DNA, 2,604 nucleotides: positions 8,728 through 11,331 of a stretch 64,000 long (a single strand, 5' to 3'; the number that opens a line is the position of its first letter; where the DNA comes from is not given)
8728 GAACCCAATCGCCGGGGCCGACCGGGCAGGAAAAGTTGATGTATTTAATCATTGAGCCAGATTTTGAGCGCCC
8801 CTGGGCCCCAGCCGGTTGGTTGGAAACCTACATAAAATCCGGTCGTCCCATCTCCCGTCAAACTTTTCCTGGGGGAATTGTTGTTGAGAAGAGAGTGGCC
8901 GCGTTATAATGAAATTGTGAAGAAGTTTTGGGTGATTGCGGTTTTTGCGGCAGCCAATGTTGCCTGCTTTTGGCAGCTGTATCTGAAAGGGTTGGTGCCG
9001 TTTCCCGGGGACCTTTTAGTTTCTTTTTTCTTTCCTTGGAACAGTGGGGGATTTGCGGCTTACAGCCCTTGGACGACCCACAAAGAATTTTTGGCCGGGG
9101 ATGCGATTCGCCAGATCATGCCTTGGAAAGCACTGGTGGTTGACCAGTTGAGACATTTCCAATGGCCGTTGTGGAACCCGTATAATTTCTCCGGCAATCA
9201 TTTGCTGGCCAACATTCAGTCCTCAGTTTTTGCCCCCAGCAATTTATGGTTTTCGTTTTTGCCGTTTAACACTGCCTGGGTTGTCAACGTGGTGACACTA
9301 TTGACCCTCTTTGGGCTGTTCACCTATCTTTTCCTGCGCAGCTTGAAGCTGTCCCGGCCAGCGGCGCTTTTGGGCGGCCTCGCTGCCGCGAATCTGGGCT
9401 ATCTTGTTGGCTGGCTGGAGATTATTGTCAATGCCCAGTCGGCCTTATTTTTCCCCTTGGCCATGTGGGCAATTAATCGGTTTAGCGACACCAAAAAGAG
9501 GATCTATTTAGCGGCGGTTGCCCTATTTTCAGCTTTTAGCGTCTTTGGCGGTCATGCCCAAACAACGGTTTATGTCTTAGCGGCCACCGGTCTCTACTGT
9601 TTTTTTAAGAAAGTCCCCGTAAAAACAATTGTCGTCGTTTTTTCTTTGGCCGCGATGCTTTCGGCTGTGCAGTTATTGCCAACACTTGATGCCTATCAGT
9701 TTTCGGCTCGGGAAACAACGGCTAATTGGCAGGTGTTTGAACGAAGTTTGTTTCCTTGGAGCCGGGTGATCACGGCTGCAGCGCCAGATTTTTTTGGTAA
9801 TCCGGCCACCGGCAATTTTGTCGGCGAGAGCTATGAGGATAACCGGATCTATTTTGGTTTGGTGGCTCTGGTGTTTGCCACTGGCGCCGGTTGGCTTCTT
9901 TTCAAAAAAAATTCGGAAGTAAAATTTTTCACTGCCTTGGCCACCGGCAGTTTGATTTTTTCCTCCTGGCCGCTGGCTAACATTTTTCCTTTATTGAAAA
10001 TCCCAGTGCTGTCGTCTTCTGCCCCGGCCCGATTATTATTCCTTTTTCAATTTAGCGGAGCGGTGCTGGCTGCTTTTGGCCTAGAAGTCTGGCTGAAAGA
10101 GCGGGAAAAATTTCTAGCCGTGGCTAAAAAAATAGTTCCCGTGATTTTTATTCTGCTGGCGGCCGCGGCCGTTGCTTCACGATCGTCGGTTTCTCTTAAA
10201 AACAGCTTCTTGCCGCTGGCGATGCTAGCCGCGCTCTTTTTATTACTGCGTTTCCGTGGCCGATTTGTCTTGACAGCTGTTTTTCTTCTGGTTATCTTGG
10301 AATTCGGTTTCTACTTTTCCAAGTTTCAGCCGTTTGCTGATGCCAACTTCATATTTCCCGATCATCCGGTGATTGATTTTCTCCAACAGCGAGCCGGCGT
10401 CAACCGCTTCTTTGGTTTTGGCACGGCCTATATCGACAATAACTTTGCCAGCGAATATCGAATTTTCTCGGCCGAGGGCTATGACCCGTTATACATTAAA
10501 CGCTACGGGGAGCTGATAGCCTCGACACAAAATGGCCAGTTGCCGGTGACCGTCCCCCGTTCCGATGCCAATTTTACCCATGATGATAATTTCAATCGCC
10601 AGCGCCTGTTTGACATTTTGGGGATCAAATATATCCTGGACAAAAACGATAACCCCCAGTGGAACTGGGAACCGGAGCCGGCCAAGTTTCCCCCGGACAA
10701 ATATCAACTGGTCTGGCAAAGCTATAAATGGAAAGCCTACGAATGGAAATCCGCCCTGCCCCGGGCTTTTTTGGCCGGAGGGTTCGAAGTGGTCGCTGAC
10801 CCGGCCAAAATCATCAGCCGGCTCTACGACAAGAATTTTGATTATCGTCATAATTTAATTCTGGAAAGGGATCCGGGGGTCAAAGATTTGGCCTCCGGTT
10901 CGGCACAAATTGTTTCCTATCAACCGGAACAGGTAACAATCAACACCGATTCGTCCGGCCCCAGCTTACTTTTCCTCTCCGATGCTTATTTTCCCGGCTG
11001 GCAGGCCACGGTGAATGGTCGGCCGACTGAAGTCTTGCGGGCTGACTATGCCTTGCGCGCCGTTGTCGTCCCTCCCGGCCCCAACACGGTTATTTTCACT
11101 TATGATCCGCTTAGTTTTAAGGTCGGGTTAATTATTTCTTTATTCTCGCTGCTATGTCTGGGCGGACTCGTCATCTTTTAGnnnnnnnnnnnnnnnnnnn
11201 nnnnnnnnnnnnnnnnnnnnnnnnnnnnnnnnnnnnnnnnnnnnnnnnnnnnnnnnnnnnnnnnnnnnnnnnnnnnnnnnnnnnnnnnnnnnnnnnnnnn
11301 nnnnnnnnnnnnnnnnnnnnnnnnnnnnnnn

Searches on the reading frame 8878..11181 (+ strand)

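Call 48: search_protein_families(library=pfam, max_evalue=0.001, proteins=[window:8878-11181:+])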
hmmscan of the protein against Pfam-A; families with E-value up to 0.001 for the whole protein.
window:8878-11181:+ (767 aa): 1 family
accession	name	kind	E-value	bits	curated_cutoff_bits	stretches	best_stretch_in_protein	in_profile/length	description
PF09586.16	YfhO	-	6.4e-25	88.1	28.5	2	669-754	749-835/835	Bacterial membrane protein YfhO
